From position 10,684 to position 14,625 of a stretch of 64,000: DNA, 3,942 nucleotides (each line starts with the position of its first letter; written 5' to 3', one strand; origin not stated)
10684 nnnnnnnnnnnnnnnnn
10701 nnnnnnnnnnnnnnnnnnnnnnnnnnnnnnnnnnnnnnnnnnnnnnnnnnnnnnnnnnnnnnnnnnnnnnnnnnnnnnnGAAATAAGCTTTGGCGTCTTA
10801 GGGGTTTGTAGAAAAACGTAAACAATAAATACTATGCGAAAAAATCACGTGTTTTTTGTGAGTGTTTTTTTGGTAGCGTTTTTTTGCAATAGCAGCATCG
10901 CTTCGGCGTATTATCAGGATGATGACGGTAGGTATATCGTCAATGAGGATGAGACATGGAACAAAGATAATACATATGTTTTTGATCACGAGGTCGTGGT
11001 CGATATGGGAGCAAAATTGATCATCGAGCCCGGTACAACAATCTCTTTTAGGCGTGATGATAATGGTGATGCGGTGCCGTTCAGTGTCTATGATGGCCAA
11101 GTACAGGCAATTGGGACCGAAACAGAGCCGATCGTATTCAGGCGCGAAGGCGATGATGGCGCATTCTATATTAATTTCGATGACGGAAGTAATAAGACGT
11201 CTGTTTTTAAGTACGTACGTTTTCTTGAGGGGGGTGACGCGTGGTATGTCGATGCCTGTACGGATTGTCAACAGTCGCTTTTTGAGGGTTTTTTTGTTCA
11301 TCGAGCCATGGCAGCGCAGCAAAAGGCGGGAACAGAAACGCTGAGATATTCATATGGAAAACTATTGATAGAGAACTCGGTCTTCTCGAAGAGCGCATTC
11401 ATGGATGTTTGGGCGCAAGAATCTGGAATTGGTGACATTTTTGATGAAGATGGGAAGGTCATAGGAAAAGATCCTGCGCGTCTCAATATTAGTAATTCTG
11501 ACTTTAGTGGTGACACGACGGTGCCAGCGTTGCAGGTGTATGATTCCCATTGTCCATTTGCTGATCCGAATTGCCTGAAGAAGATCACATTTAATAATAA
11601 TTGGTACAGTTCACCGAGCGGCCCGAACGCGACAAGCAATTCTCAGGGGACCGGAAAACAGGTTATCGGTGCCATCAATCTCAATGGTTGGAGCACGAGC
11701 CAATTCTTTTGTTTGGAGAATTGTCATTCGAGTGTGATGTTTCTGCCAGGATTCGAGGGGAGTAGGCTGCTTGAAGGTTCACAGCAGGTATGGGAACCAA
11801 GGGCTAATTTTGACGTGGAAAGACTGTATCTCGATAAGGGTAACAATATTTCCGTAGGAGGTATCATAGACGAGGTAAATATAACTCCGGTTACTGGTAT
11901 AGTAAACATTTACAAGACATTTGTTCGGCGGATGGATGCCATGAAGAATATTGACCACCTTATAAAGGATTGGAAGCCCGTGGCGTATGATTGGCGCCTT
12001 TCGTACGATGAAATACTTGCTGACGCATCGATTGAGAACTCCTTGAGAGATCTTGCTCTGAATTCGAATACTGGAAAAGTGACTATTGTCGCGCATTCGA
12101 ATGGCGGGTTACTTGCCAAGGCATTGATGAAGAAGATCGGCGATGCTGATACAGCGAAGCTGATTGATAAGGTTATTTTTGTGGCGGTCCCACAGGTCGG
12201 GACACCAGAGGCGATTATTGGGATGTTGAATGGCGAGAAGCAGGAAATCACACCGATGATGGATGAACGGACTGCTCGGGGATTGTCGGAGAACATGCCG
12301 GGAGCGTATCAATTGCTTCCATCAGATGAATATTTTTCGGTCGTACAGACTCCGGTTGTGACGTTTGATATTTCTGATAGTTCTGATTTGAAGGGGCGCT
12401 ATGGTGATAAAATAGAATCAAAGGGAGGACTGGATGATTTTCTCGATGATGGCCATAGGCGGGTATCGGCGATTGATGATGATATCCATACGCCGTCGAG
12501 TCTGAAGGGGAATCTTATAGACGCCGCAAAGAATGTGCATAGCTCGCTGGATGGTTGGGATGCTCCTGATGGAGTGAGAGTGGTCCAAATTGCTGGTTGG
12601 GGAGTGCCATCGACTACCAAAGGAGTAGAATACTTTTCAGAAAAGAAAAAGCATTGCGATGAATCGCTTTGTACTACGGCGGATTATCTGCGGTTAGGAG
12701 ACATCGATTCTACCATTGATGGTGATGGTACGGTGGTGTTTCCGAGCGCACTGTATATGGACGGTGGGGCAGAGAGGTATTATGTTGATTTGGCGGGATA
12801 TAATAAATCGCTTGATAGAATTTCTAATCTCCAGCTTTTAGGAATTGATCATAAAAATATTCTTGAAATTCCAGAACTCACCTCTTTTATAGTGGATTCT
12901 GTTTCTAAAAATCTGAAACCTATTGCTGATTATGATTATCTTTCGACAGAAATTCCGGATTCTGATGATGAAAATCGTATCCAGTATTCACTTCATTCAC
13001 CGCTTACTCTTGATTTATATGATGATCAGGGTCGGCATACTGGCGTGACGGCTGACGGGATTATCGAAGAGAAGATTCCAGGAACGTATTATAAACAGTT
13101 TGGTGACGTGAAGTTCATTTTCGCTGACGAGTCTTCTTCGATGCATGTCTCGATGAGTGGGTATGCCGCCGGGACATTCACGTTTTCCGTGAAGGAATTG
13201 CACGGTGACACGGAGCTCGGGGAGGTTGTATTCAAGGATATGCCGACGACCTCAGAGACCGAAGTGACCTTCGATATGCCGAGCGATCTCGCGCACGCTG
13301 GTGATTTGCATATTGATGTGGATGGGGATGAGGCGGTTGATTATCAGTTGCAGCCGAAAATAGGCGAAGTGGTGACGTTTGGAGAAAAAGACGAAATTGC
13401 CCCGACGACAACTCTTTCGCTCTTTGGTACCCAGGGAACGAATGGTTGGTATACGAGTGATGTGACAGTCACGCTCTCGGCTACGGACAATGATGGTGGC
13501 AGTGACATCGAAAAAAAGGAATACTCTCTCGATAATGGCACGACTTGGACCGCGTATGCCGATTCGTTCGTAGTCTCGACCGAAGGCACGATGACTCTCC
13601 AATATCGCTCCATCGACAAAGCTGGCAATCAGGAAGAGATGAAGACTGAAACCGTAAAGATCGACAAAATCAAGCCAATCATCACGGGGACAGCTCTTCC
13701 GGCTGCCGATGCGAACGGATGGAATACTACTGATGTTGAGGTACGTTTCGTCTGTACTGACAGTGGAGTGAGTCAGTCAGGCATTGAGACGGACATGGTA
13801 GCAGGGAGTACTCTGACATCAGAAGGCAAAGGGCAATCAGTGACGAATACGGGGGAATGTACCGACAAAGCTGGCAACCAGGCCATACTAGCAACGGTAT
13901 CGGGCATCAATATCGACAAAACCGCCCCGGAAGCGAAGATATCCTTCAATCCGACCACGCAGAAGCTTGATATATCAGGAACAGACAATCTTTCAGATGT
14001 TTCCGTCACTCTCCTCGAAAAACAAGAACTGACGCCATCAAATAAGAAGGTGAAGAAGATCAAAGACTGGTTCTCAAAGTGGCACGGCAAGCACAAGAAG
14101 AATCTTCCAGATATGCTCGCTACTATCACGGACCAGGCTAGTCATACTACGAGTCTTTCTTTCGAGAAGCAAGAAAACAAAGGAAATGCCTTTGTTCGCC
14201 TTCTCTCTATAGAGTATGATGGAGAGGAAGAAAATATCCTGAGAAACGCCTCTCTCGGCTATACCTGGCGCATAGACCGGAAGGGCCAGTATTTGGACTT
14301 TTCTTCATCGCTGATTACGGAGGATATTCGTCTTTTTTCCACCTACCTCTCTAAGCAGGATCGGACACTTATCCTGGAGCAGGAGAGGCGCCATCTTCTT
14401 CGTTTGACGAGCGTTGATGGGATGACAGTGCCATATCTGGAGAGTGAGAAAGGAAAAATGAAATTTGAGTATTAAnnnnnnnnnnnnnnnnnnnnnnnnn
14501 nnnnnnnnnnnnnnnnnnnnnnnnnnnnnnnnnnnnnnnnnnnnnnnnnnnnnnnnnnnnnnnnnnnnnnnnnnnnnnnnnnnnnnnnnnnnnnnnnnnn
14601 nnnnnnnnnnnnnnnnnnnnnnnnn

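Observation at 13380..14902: Second lipase paralog 30 kb away shares a near-identical 3' third (recent gene conversion) and has its own coupled small TM partner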

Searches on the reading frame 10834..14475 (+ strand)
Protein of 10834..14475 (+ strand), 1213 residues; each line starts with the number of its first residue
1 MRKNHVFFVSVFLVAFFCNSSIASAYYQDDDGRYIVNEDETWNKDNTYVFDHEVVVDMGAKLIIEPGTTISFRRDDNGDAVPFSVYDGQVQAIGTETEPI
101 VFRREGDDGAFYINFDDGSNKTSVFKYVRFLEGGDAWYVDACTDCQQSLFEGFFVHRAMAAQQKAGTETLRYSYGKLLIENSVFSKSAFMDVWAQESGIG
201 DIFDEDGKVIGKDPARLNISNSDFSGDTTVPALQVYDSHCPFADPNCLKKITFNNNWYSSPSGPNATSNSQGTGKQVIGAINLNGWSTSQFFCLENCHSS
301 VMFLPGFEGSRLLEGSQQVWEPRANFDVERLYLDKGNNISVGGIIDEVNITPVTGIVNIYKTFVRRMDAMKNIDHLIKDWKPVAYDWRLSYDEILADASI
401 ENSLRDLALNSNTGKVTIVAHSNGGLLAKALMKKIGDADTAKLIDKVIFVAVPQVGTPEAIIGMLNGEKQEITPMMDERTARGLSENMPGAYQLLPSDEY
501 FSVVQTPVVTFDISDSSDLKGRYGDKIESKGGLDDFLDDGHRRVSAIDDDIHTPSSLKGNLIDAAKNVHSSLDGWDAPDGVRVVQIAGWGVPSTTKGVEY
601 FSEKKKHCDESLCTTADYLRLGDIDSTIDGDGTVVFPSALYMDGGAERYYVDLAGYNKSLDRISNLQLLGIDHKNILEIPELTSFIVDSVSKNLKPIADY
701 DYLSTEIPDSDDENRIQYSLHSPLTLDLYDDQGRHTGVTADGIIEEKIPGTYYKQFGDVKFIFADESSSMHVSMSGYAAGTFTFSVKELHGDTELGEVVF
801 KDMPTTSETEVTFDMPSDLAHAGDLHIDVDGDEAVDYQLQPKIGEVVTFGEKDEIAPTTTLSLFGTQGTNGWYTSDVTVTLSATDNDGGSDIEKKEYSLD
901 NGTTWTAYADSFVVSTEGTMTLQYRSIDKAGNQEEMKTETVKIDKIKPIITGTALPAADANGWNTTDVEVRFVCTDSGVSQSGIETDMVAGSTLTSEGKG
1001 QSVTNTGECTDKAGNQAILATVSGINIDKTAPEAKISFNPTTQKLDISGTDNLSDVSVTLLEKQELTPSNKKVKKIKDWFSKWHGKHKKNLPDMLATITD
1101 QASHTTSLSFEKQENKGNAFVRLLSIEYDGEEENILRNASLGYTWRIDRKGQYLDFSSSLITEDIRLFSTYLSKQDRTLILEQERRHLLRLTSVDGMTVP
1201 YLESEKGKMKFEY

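Call 4: search_protein_families(library=pfam, proteins=[window:10834-14475:+], max_evalue=0.1)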
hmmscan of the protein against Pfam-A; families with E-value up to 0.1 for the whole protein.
window:10834-14475:+ (1213 aa): 6 families
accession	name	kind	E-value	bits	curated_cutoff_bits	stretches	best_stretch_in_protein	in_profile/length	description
PF02450.21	LCAT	-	4e-13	49.8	21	1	380-500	87-208/392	Lecithin:cholesterol acyltransferase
PF24096.1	DUF7379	-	2.5e-05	24.7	33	1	410-458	66-116/191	Domain of unknown function (DUF7379)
PF05990.18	DUF900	-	0.0022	17.9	20.5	1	398-451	78-134/232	Alpha/beta hydrolase of unknown function (DUF900)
PF23739.1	HTH_72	-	0.0032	17.9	27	1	1071-1091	40-60/70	HTH 3-helical bundle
PF06821.19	Ser_hydrolase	-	0.04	14.3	22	1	408-458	49-96/172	Serine hydrolase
PF12245.14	Big_3_2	-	0.062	13.9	23.3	0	912-945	89-122/122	Bacterial Ig-like domain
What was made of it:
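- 10834..14475 (+): P1, a 1213-aa secreted LCAT-like serine hydrolase ('P1-type', AHSNGG). Signal peptide aa 1-25. Nucleophile motif 12091-12108, Asp motif 12718-12735, His motif 12844-12861. Pfam LCAT PF02450 49.8 bits against a cut-off of 21 (call 4).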

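Call 9: find_encoding_contigs(protein=window:10834-14475:+, flank=3000, max_places=6)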
Protein window:10834-14475:+ (1213 aa): no gene with exactly this product is on record in the collection.

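Call 67: search_solved_structures(query=window:10834-14472:+, max_evalue=0.01)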
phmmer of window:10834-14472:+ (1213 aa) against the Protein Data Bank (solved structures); distinct sequences matched with E-value up to 0.01: 0.

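Call 68: search_protein_families(library=padloc, proteins=[window:10834-14472:+], max_evalue=0.01)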
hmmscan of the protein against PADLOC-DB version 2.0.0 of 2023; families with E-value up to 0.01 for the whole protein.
window:10834-14472:+ (1213 aa): 1 family
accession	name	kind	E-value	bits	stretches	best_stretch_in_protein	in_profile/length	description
PDLC03851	LmuA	-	0.0083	14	0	392-456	67-107/343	-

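Call 69: search_protein_families(library=ncbifam, proteins=[window:10834-14472:+], max_evalue=0.01)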
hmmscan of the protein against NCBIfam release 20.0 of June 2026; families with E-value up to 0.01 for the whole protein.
window:10834-14472:+ (1213 aa): 2 families
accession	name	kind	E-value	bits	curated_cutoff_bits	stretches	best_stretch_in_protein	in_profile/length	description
NF047446.1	barrel_OmpL47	domain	3.2e-19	69.1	40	1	873-943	1-68/68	OmpL47-type beta-barrel domain-containing protein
NF047441.1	Lepto_OmpL47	equivalog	3.1e-10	40.2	250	1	874-951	72-146/336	multi-beta-barrel domain surface protein OmpL47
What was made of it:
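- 13390..13668 (+): P1 Ig1, an OmpL47-type beta domain. This is the first domain of the shared C-terminal module; the mosaic junction is at its 5' edge. NCBIfam NF047446 69.1 bits against a cut-off of 40 (call 69).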

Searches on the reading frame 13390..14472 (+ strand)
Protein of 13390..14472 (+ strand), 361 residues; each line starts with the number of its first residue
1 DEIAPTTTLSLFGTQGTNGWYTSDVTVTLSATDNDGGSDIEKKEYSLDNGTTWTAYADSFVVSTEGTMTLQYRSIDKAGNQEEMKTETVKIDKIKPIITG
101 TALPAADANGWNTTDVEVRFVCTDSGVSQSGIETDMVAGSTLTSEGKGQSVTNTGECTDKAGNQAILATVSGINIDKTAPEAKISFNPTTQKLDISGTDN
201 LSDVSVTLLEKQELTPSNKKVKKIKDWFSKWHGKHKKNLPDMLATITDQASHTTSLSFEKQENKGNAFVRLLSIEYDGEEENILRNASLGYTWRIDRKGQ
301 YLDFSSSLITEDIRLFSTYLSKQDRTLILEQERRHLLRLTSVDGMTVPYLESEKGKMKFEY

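Call 30: find_related_loci(query=A1, collection=genome_contigs, flank=10000)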
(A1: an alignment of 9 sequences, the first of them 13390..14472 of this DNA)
Query A1 (361 aa) in genome_contigs; peptide patterns used: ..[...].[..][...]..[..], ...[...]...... (x = any residue, [..] = any of these).
90 stretches matched a pattern; 22 encode a relative of the query (tblastn E <= 1e-3); 22 distinct loci.
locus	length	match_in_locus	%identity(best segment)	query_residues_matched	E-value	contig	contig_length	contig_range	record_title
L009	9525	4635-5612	43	1-361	2e-68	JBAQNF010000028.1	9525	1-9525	MAG: Candidatus Moraniibacteriota bacterium isolate MFD12002_ilm_asm_bin7 k127_25167, whole genome shotgun sequence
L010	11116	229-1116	47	1-361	7e-64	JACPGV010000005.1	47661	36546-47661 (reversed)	MAG: Candidatus Moraniibacteriota bacterium isolate NC_groundwater_397_Ag_B-0.1um_43_25 GD18-4_B1_scaffold_823979, whole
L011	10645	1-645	57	157-361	7e-62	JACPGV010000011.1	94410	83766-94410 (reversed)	MAG: Candidatus Moraniibacteriota bacterium isolate NC_groundwater_397_Ag_B-0.1um_43_25 GD18-4_B1_scaffold_1540558, whol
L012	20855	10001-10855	44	1-355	9e-60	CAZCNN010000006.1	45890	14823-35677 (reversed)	MAG TPA_asm: uncultured Bdellovibrionales bacterium isolate SRP286056_co2_548 genome assembly, contig: NODE_902_length_4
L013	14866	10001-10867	42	1-361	2e-57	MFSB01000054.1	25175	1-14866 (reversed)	MAG: Candidatus Moranbacteria bacterium RIFCSPLOWO2_12_FULL_48_12 rifcsplowo2_12_scaffold_9731, whole genome shotgun seq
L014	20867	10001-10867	42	1-361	3e-56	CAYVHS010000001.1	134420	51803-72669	MAG TPA_asm: uncultured Bdellovibrionales bacterium isolate SRP278252_co2_49 genome assembly, contig: NODE_157_length_13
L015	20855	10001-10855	42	1-355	3e-56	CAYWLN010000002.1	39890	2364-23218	MAG TPA_asm: uncultured Bdellovibrionales bacterium isolate SRP219642_co7_73 genome assembly, contig: NODE_1299_length_3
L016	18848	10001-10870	43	1-361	2e-57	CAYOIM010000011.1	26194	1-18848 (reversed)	MAG TPA_asm: uncultured Bdellovibrionales bacterium isolate binchicken_co347_165 genome assembly, contig: NODE_988_lengt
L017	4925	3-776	43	23-355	1e-52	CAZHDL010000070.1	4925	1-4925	MAG TPA_asm: uncultured Bdellovibrionales bacterium isolate SRP219642_co10_72 genome assembly, contig: NODE_18983_length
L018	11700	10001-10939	32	1-361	1e-34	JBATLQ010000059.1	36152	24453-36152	MAG: Candidatus Moraniibacteriota bacterium isolate MFD10474_ilm_asm_bin3 k127_293863, whole genome shotgun sequence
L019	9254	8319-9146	64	1-361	5e-34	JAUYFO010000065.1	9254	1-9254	MAG: Candidatus Moraniibacteriota bacterium isolate C21_metabat.bin.18 C21_k141_40793, whole genome shotgun sequence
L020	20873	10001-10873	60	1-361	1e-33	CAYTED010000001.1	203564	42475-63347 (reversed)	MAG TPA_asm: uncultured Bdellovibrionales bacterium isolate binchicken_co128_120 genome assembly, contig: NODE_39_length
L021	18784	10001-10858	51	1-361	8e-32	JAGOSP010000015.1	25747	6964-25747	MAG: Candidatus Moraniibacteriota bacterium isolate Gw_Eff_bin_331 Gw_Eff_3696_length_25747_cov_22.070726, whole genome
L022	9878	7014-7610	38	176-361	2e-30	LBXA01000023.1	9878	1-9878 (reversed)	MAG: Candidatus Moranbacteria bacterium GW2011_GWA2_39_41 UT50_C0023, whole genome shotgun sequence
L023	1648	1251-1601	55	1-201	3e-29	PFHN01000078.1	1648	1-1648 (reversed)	MAG: Candidatus Moranbacteria bacterium CG_4_8_14_3_um_filter_41_13 CG_4_8_14_3_um_filter_scaffold_67794_c, whole genome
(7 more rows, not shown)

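Call 42: predict_structure(alignment_id=A3)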
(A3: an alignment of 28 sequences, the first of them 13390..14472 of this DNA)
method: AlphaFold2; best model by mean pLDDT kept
length: 361 residues; sequences in the alignment: 28
mean_pLDDT: 87.2   pTM: 0.64
mean pLDDT of the five models: 87.2, 81.4, 80.9, 79.7, 79.0
residues with pLDDT >= 90: 210; 70-90: 120; 50-70: 29; < 50: 2
segments of 3 or more residues with pLDDT < 50: none
pLDDT, mean of each block of 10 residues (from residue 1): 93 88 94 93 96 96 91 97 95 76 77 81 61 59 77 71 74 86 96 94 92 73 68 76 92 95 95 93 94 96 96 96 97 91 97 93 92
secondary structure, 60 per line:
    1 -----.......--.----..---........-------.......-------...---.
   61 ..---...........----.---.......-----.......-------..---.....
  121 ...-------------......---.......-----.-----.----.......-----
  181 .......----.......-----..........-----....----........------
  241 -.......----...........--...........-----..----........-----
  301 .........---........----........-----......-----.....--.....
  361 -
elements in order: E6-12 E25-32 E40-46 E54-56 E60-62 E66-76 E85-91 E97-103 E116-123 E137-142 E146-152 E169-175 E181-187 E192-198 E204-210 H219-222 H227-234 E242-248 E253-263 E266-276 E288-295 E301-309 E313-320 E325-332 E338-343 E349-353 E356-360

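Call 45: fold_search(model_id=the predicted structure, library=pdb)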
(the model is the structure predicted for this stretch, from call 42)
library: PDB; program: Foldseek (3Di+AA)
matches with E <= 10: 1413; with E <= 0.001: 10
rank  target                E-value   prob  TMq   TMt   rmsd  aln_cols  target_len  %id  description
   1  9flv_A                1.8e-05  0.99  0.23  0.21  32.0       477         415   10  CryoEM structure of the fragment-5 (2393-2807) in the grappling hook protein A (GhpA) in the bacterium Aureispira sp.  (released 2024-10-16)
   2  9flw_A                2.8e-05  1.00  0.27  0.21  31.0       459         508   10  CryoEM structure of the fragment-6 (3571-4078) in the grappling hook protein A (GhpA) in the bacterium Aureispira sp.  (released 2024-10-16)
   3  9fls_A                4.6e-05  1.00  0.28  0.30  18.9       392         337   11  CryoEM structure of the fragment-3 (2061-2397) in the grappling hook protein A (GhpA) in the bacterium Aureispira sp.  (released 2024-10-16)
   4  9flp_A                6.1e-05  1.00  0.29  0.14  29.6       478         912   10  CryoEM structure of the neck (1403-2314) in the grappling hook protein A (GhpA) in the bacterium Aureispira sp. CCB-QB (released 2024-10-16)
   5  3pdd                  7.3e-05  1.00  0.23  0.39   9.2       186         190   11  Structures of Clostridium thermocellum CbhA fibronectin(III)-like modules (released 2011-11-23)
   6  9fly_A                7.7e-05  1.00  0.28  0.14  30.8       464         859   10  CryoEM structure of the base (4151-5009) in the grappling hook protein A (GhpA) in the bacterium Aureispira sp. CCB-QB (released 2024-10-16)
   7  9flx_A                1.6e-04  1.00  0.28  0.29  18.5       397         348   10  CryoEM structure of the fragment-4 (4074-4421) in the grappling hook protein A (GhpA) in the bacterium Aureispira sp.  (released 2024-10-16)
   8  9g8b_A                5.9e-04  0.99  0.28  0.29  17.7       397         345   10  CryoEM structure of the fragment-2 (2892-3236) in the grappling hook protein A (GhpA) in the bacterium Aureispira sp.  (released 2024-10-16)
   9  8wa2_C                6.8e-04  0.97  0.26  0.09  22.1       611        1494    8  cryo-EM structure of native mastigonemes isolated from Chlamydomonas reinhardtii at 3.0 angstrom resolution (released 2024-04-10)
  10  1e07                  8.7e-04  1.00  0.33  0.21  29.6       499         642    6  Model of human carcinoembryonic antigen by homology modelling and curve-fitting to experimental solution scattering data (released 2000-07-04)
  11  9b4h_A                1.0e-03  0.93  0.22  0.05  25.6       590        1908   10  Chlamydomonas reinhardtii mastigoneme filament (released 2024-04-10)
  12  8wa2_A                1.3e-03  0.96  0.25  0.07  22.3       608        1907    8  cryo-EM structure of native mastigonemes isolated from Chlamydomonas reinhardtii at 3.0 angstrom resolution (released 2024-04-10)
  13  5irb_B                1.4e-03  0.98  0.25  0.27  15.9       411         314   11  Structural insight into host cell surface retention of a 1.5-MDa bacterial ice-binding adhesin (released 2017-07-19)
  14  6bzu_C                1.6e-03  0.97  0.17  0.25  23.2       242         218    9  Structure of the Hepatitis C virus envelope glycoprotein E2 antigenic region 412-423 bound to the broadly neutralizing (released 2018-06-20)
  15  2yn5_A                1.9e-03  0.99  0.25  0.29  16.4       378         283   10  Structural insight into the giant calcium-binding adhesin SiiE: implications for the adhesion of Salmonella enterica t (released 2013-04-03)
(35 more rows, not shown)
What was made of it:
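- Closest known: Leptospira OmpL47-type beta-barrel domain proteins and Ig-tandem adhesin stalks. Same: The whole module's best fold matches are tandem-Ig stalks (call 45).
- Ig-tandem adhesin stalks are the best fold matches for the whole module (call 45).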
